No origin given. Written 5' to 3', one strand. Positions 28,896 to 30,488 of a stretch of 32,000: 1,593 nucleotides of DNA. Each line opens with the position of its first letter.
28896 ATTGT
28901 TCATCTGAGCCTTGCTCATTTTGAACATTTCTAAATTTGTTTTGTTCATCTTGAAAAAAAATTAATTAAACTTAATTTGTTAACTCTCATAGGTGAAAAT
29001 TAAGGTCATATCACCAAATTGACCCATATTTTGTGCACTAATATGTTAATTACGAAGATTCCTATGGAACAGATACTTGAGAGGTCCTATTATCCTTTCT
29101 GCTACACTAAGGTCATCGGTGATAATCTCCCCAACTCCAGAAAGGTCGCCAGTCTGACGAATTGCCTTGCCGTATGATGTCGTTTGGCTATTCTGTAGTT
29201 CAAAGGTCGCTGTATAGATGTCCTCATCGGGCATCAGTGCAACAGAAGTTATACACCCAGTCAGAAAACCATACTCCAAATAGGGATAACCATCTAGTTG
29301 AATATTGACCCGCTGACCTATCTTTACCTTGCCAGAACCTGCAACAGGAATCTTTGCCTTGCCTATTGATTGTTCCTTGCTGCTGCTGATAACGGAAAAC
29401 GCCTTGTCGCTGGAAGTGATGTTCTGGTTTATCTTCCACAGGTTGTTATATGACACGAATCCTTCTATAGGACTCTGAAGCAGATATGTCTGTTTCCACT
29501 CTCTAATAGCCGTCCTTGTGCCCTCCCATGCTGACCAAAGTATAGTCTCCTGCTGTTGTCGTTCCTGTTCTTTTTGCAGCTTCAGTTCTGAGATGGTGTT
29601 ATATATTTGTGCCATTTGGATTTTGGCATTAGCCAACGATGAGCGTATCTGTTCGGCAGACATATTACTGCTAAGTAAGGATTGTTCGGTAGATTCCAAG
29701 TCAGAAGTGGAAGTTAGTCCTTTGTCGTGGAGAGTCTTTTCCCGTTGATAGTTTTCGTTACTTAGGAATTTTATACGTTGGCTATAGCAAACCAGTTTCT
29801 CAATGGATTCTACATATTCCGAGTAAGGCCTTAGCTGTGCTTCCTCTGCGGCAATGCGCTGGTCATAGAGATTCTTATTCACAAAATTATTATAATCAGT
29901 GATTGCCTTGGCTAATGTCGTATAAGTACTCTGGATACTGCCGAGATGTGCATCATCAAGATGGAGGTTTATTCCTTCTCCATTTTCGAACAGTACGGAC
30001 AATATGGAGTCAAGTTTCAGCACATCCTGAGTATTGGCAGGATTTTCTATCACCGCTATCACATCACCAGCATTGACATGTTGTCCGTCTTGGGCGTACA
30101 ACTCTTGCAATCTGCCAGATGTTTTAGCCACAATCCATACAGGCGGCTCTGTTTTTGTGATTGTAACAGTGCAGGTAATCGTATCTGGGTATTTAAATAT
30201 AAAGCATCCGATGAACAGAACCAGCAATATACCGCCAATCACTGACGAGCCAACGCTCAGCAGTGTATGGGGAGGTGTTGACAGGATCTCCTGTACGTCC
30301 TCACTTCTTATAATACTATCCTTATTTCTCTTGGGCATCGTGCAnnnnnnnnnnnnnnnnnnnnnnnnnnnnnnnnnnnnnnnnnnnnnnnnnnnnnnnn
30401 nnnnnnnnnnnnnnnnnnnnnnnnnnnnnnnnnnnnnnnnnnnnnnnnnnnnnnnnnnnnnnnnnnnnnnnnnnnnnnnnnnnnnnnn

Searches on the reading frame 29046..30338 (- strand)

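Call 11: search_protein_families(library=pfam, proteins=[window:29046-30338:-], max_evalue=0.001)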
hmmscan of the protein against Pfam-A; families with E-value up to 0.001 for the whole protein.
window:29046-30338:- (430 aa): 3 families
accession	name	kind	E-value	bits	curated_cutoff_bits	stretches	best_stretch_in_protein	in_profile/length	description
PF13437.12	HlyD_3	-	1e-12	49.1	22.2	1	287-385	2-95/106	HlyD family secretion protein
PF13533.13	Biotin_lipoyl_2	-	5.8e-07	29.6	29.8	1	71-98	5-32/32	Biotin-lipoyl like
PF16576.10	HlyD_D23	-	0.00099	18.9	30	0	63-99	105-141/214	Barrel-sandwich domain of CusB or HlyD membrane-fusion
